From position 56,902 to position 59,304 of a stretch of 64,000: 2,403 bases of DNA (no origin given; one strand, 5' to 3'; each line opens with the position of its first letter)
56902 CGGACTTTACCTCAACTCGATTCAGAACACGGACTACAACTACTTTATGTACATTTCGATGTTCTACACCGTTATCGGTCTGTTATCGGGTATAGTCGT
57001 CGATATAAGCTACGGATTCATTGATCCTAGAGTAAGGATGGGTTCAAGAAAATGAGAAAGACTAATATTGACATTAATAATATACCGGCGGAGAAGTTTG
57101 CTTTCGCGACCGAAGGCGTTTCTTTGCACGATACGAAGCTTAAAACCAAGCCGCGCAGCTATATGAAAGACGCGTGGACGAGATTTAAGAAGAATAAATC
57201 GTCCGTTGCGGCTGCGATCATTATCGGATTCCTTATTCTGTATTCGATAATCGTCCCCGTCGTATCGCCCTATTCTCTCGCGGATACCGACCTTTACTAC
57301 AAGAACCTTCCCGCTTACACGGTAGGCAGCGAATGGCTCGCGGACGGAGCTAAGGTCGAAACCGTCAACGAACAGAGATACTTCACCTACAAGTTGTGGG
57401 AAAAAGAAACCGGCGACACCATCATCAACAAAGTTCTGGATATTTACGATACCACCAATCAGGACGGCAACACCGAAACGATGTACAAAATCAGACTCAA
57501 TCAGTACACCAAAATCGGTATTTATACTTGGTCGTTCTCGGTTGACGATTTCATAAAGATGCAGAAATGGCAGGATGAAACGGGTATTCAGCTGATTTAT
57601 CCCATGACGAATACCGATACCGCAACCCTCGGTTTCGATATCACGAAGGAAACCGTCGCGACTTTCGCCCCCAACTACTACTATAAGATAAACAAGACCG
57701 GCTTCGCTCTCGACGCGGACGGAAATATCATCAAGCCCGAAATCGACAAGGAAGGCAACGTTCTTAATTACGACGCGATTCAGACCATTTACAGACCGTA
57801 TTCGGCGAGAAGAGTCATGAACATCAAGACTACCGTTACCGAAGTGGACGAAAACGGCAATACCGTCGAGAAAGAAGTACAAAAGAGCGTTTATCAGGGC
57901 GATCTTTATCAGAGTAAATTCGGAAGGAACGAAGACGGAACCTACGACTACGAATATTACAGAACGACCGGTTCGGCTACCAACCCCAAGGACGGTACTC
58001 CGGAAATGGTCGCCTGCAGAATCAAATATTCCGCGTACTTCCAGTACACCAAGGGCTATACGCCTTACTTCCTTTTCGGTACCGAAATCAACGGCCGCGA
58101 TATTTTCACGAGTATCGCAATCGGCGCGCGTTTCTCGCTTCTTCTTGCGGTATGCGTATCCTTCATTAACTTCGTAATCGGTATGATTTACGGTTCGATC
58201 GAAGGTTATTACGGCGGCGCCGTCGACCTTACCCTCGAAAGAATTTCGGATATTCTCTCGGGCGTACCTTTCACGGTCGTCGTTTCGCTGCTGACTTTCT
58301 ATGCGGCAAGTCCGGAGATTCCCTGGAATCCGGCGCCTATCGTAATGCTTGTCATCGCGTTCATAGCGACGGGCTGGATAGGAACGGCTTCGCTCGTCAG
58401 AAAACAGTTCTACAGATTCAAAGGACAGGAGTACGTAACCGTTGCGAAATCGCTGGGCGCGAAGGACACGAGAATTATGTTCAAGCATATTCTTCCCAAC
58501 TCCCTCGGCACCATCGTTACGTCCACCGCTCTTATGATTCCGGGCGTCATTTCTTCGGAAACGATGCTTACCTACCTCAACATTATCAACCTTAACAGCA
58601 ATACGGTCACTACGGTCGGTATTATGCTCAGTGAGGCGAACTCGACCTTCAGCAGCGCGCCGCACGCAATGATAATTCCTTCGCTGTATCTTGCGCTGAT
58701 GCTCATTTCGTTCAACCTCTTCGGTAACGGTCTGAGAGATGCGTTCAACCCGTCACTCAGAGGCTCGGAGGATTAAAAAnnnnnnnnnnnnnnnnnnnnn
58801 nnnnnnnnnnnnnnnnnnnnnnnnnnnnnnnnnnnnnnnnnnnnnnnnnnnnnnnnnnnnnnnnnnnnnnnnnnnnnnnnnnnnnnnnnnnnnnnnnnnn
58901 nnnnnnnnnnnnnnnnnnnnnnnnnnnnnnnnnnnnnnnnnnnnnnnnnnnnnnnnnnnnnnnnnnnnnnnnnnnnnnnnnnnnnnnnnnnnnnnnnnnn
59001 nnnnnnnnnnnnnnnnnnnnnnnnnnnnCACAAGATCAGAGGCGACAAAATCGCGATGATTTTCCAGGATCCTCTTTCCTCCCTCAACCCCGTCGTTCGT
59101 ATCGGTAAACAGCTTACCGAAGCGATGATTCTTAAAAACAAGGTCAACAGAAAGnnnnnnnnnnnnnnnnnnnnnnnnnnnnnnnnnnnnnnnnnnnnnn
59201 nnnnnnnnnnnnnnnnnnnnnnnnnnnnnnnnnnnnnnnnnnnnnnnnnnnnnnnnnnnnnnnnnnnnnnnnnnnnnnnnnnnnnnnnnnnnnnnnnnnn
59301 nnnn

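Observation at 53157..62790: Opp/Dpp-type ABC importer operon in which four of five components are hypertrophied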

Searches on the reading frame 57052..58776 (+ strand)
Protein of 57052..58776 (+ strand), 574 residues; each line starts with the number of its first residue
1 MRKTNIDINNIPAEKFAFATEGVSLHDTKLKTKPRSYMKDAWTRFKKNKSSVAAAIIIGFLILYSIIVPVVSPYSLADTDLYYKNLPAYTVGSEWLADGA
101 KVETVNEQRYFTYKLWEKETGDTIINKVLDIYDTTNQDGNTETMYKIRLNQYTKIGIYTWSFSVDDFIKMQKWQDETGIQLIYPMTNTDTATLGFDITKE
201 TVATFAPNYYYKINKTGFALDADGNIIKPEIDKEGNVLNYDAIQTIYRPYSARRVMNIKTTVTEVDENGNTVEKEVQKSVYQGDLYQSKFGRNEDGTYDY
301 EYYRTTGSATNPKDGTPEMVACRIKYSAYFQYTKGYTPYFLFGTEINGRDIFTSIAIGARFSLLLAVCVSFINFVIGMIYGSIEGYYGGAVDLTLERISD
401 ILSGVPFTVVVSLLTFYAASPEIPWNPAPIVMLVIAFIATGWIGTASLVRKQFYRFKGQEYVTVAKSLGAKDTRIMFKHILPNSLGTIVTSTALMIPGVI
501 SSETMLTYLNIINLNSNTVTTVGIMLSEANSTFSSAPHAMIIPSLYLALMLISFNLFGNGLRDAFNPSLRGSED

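Call 3: search_protein_families(library=pfam, proteins=[window:57052-58776:+], max_evalue=0.01)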
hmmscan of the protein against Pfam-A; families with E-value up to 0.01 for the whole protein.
window:57052-58776:+ (574 aa): 2 families
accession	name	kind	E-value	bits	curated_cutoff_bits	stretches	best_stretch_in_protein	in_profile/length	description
PF00528.27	BPD_transp_1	-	1.8e-21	77.1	26.4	1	377-570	5-183/184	Binding-protein-dependent transport system inner membrane component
PF12911.12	OppC_N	-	4.1e-14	52.6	23.9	1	36-87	1-52/53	N-terminal TM domain of oligopeptide transport permease C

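Call 4: search_protein_families(library=ncbifam, proteins=[window:57052-58776:+], max_evalue=0.01)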
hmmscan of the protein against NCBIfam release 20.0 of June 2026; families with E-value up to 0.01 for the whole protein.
window:57052-58776:+ (574 aa): 21 families
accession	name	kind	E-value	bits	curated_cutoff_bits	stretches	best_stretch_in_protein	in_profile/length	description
NF045475.1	Opp3C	equivalog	2.5e-72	243.8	450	2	333-570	101-328/328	oligopeptide ABC transporter permease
NF045476.1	Opp4C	equivalog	5.6e-58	196.4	350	2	337-567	54-277/278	oligopeptide ABC transporter permease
NF043080.1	MMSYN1_0166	equivalog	1.3e-51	175.4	370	2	339-568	82-304/307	oligopeptide ABC transporter permease OppC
NF011935.0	PRK15406.1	equivalog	4.3e-47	161.3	433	2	340-568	82-300/302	oligopeptide ABC transporter permease OppC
NF011662.0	PRK15082.1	equivalog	6.8e-40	137.3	484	2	328-570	69-301/303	glutathione ABC transporter permease GsiD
NF045474.1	Opp2C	equivalog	4.7e-39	134.4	300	1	339-565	19-235/236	nickel transporter permease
NF045473.1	Opp1C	equivalog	1e-36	126.8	350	1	337-568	45-266/267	nickel/cobalt ABC transporter permease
TIGR02790.1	nickel_nikC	equivalog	1.1e-33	116.9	358.45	1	339-565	41-257/258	nickel ABC transporter permease subunit NikC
NF008160.0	PRK10913.1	equivalog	9.9e-33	113.8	483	1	334-570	73-299/300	dipeptide ABC transporter permease DppC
NF007738.0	PRK10417.1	equivalog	2.1e-29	102.9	335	1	341-570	53-272/277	nickel ABC transporter permease subunit NikC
NF011596.0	PRK15021.1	subfamily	2.2e-28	99.3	439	1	340-568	121-338/341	microcin C ABC transporter permease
NF047573.1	opine_perm_CntC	exception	2.6e-28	99.1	440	1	338-568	50-270/271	staphylopine uptake ABC transporter permease subunit CntC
NF007376.0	PRK09881.1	equivalog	1.2e-25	90.1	434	1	341-572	75-296/298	D,D-dipeptide ABC transporter permease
NF011691.0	PRK15111.1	equivalog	3.2e-16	59.7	379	1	340-566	76-292/296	putrescine export ABC transporter permease SapC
NF045470.1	Opp2B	equivalog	2.5e-06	26.9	350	1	346-503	78-242/300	nickel ABC transporter permease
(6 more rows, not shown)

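Call 15: find_homologous_proteins(query=window:57052-58776:+)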
Query window:57052-58776:+ (574 aa): 3755 proteins with E <= 0.001 among 8000 candidates; the best 120 are listed.
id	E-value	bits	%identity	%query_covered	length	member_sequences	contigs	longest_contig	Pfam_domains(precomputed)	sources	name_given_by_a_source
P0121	0.0e+0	1282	99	100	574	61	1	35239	PF00528.28,PF12911.13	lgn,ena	-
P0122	1.3e-285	966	75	100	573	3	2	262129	PF00528.28,PF12911.13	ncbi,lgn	-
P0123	5.7e-161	555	49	100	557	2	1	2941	PF00528.28,PF12911.13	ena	-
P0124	1.8e-150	520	40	89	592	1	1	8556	PF00528.28,PF12911.13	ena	-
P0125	3.4e-144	499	47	99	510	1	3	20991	PF00528.28,PF12911.13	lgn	-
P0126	3.0e-140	486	46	100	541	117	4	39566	PF00528.28,PF12911.13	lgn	-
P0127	2.3e-137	477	45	100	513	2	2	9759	PF00528.28,PF12911.13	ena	-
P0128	1.7e-136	474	45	99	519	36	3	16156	PF00528.28,PF12911.13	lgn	-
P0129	1.9e-136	474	45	100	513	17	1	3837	PF00528.28,PF12911.13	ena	-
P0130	2.5e-136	473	44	99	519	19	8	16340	PF00528.28,PF12911.13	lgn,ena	-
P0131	8.6e-136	472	46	99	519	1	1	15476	PF00528.28,PF12911.13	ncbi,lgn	-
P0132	3.1e-135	470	45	99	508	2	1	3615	PF00528.28,PF12911.13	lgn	-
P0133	2.9e-134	467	46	98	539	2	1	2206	PF00528.28,PF12911.13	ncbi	-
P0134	1.9e-133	464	45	100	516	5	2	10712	PF00528.28,PF12911.13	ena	-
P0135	3.2e-132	460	45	99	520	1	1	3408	PF00528.28,PF12911.13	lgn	-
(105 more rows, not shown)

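Call 32: predict_structure(alignment_id=A2)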
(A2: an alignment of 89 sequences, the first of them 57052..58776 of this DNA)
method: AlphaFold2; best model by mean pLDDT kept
length: 574 residues; sequences in the alignment: 89
mean_pLDDT: 82.4   pTM: 0.78
mean pLDDT of the five models: 82.4, 80.4, 78.1, 78.0, 76.6
residues with pLDDT >= 90: 260; 70-90: 199; 50-70: 85; < 50: 30
segments of 3 or more residues with pLDDT < 50: 1-7, 17-27, 29-31, 571-574
pLDDT, mean of each block of 10 residues (from residue 1): 46 50 47 69 88 95 95 94 95 86 94 93 93 91 94 93 92 94 84 52 68 86 89 85 85 62 91 79 72 65 68 64 94 94 95 96 93 92 88 91 85 76 70 86 88 76 63 75 78 88 92 87 95 94 96 92 71 44
secondary structure, 60 per line:
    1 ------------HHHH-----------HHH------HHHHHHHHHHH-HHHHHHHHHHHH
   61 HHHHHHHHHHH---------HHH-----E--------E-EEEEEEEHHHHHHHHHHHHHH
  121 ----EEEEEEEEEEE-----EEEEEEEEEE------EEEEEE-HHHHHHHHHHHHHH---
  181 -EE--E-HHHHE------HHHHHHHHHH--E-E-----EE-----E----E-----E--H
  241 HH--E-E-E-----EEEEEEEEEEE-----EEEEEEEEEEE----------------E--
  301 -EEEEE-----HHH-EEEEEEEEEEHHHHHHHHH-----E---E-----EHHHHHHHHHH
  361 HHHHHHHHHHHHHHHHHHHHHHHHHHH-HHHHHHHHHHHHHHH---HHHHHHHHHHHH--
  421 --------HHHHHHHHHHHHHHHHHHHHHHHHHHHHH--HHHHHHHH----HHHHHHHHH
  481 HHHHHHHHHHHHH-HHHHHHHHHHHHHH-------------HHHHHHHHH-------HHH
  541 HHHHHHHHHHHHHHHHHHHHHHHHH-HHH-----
elements in order: H13-16 H37-47 H49-71 E100-106 H107-120 E125-135 E141-150 E157-162 H164-177 H188-191 H199-208 E255-265 E271-281 E302-306 E316-325 H326-334 H351-387 H389-403 H407-418 H429-457 H460-467 H472-493 H495-508 H522-530 H538-565

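Call 54: fold_search(model_id=the predicted structure, library=pdb)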
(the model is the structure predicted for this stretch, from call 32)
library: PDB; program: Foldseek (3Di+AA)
matches with E <= 10: 301; with E <= 0.001: 25
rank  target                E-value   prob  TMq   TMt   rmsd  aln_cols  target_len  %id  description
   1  8j5s_C                2.8e-13  1.00  0.36  0.71   2.7       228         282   29  Cryo-EM structure of Mycobacterium tuberculosis OppABCD in the pre-catalytic intermediate state (released 2024-04-03)
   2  8j5t_C                6.8e-13  1.00  0.34  0.64   3.9       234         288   29  Cryo-EM structure of Mycobacterium tuberculosis OppABCD in the catalytic intermediate state (released 2024-04-03)
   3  8z21_B                1.2e-12  1.00  0.36  0.72   2.5       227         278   32  Cryo-EM structure of Escherichia coli OppBCDF in the resting state (released 2025-04-16)
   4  8j5q_C                1.9e-12  1.00  0.35  0.71   3.0       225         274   28  Cryo-EM structure of Mycobacterium tuberculosis OppABCD in the pre-translocation state (released 2024-04-03)
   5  8j5r_C                3.6e-12  1.00  0.35  0.72   2.4       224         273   28  Cryo-EM structure of Mycobacterium tuberculosis OppABCD in the resting state (released 2024-04-03)
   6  8z1y_B                6.9e-12  1.00  0.34  0.63   3.5       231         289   30  Cryo-EM structure of Escherichia coli DppABCDF in the pre-catalytic state (released 2025-01-29)
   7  8z1w_B                9.2e-12  1.00  0.35  0.69   3.3       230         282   31  Cryo-EM structure of Escherichia coli DppBCDF complex bound to ATPgammaS (released 2025-01-29)
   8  8z1x_B                3.0e-11  1.00  0.34  0.66   3.5       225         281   31  Cryo-EM structure of Escherichia coli DppBCDF complex bound to AMPPNP (released 2025-01-29)
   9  8z1z_B                3.0e-11  1.00  0.33  0.62   3.5       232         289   31  Cryo-EM structure of Escherichia coli DppAR383D+D436RBCDF in pre-catalytic state (released 2025-04-16)
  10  8wd9_C                3.6e-11  1.00  0.36  0.71   3.8       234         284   26  Cryo-EM structure of Mycobacterium tuberculosis DppABCD in apo form (released 2024-09-18)
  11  8wdb_C                3.8e-11  1.00  0.34  0.64   3.8       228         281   26  Cryo-EM structure of the ATP-bound DppABCD complex (released 2024-09-18)
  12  8z1v_B                1.3e-10  1.00  0.34  0.67   3.3       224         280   30  Cryo-EM structure of Escherichia coli DppBCDF in the resting state (released 2025-01-29)
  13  8wda_C                4.9e-10  1.00  0.36  0.70   4.2       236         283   27  Cryo-EM structure of the substrate-bound DppABCD complex (released 2024-09-18)
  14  8j5q_B                2.7e-05  1.00  0.28  0.45   6.2       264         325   17  Cryo-EM structure of Mycobacterium tuberculosis OppABCD in the pre-translocation state (released 2024-04-03)
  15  8z21_A                3.7e-05  1.00  0.31  0.55   7.0       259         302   15  Cryo-EM structure of Escherichia coli OppBCDF in the resting state (released 2025-04-16)
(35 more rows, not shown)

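Call 76: search_solved_structures(query=window:57052-58776:+, max_evalue=1e-15, show_alignments=1)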
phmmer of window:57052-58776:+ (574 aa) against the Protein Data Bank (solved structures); distinct sequences matched with E-value up to 1e-15: 5.
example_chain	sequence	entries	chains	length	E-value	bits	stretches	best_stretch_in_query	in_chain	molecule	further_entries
8z21_B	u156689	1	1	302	4.1e-42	147.6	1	341-568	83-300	Oligopeptide transport system permease protein OppC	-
8j5q_C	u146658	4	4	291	9.9e-28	100.1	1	342-570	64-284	Putative peptide transport permease protein Rv1282c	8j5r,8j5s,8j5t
8wd9_C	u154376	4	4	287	6.7e-26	94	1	340-570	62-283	Probable dipeptide-transport integral membrane protein ABC transporter DppC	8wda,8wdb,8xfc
8z1v_B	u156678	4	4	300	1.1e-25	93.3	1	334-570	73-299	Dipeptide transport system permease protein DppC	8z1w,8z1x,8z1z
8z1y_B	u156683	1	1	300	7.7e-25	90.5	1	334-570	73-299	Dipeptide transport system permease protein DppC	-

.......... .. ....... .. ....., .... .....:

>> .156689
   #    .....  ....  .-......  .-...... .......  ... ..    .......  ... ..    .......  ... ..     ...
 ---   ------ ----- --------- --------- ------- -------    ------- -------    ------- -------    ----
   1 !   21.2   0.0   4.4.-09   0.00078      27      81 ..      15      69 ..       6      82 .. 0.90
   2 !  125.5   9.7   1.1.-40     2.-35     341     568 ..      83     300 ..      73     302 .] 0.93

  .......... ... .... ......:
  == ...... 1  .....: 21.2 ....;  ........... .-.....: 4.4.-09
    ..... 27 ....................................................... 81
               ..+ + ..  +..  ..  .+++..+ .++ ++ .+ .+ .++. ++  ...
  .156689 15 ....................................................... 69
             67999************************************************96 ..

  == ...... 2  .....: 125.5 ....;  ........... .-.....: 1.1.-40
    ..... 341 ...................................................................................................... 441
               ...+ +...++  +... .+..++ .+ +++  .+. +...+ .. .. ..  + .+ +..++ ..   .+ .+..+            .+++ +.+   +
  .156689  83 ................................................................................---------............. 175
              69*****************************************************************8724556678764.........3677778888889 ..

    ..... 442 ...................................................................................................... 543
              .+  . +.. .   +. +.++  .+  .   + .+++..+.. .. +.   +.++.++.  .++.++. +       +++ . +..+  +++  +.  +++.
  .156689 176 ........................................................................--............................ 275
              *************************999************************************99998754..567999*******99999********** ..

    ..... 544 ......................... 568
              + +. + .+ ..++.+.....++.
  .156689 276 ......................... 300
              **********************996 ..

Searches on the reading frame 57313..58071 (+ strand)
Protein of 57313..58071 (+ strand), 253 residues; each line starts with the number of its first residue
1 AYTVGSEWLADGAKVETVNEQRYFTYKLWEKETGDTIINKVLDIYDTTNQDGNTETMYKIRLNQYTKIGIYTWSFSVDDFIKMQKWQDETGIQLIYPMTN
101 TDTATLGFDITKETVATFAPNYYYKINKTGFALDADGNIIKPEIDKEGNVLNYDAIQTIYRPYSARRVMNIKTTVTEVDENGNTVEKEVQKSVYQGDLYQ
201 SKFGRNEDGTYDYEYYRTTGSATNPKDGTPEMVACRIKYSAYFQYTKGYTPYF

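Call 12: search_protein_families(library=ncbifam, proteins=[window:57313-58071:+], max_evalue=1)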
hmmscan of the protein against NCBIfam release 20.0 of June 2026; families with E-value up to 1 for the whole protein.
seq(253 aa): 0 families

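Call 13: search_protein_families(library=pfam, proteins=[window:57313-58071:+], max_evalue=1)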
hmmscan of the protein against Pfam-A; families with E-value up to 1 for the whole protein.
seq(253 aa): 0 families

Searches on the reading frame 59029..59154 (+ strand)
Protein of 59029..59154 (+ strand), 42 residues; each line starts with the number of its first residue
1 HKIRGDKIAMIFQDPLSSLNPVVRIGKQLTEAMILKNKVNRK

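Call 45: search_protein_families(library=ncbifam, proteins=[window:59029-59154:+], max_evalue=0.01)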
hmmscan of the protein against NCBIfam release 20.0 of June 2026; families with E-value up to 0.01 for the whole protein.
seq(42 aa): 15 families
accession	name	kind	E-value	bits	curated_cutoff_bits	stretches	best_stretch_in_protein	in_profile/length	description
NF043079.1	MMSYN1_0167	equivalog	5.7e-12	45.2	740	1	2-42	302-342/561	oligopeptide ABC transporter ATP-binding protein OppD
NF007010.1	PRK09473.1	subfamily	2.2e-11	43.1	575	1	2-41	82-121/318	oligopeptide ABC transporter ATP-binding protein OppD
NF011713.0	PRK15134.1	equivalog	2.8e-10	39.4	834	1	2-41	88-127/529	microcin C ABC transporter ATP-binding protein YejF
NF007613.0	PRK10261.1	equivalog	1.5e-09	36.9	1077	1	2-41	100-139/623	glutathione ABC transporter ATP-binding protein GsiA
TIGR02770.1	nickel_nikD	equivalog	8.8e-08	31.8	318.7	1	2-40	58-96/230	nickel import ATP-binding protein NikD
NF008246.0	PRK11022.1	equivalog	1.7e-07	30.6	541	1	2-41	85-124/326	dipeptide ABC transporter ATP-binding protein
NF011659.0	PRK15079.1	equivalog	7.5e-06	24.9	540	1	6-33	101-128/334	murein tripeptide/oligopeptide ABC transporter ATP binding protein OppF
NF008453.0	PRK11308.1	subfamily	9.7e-06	25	408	1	3-41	96-134/334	dipeptide ABC transporter ATP-binding protein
NF011674.0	PRK15093.1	equivalog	1.7e-05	24.1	627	1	2-33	85-116/330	putrescine export ABC transporter ATP-binding protein SapD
NF043071.1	DppF_dipep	equivalog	2.2e-05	24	660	1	2-41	96-135/331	dipeptide ABC transporter ATP-binding subunit DppF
NF011692.0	PRK15112.1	equivalog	2.4e-05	24.1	452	1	3-39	85-121/269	putrescine export ABC transporter ATP-binding protein SapF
NF047576.1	opine_ATP_CntF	equivalog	7.3e-05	22.1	385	1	2-41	81-120/264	staphylopine uptake ABC transporter ATP-binding protein CntF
NF047578.1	opine_ATP_CntD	equivalog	0.00014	21.2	380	1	2-41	81-120/266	staphylopine uptake ABC transporter ATP-binding protein CntD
NF043078.1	MMSYN1_0168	equivalog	0.0017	17.1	800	1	6-32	402-428/649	oligopeptide ABC transporter ATP-binding protein OppF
NF007739.0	PRK10419.1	subfamily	0.0071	15.9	354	1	7-33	90-116/268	nickel ABC transporter ATP-binding protein NikE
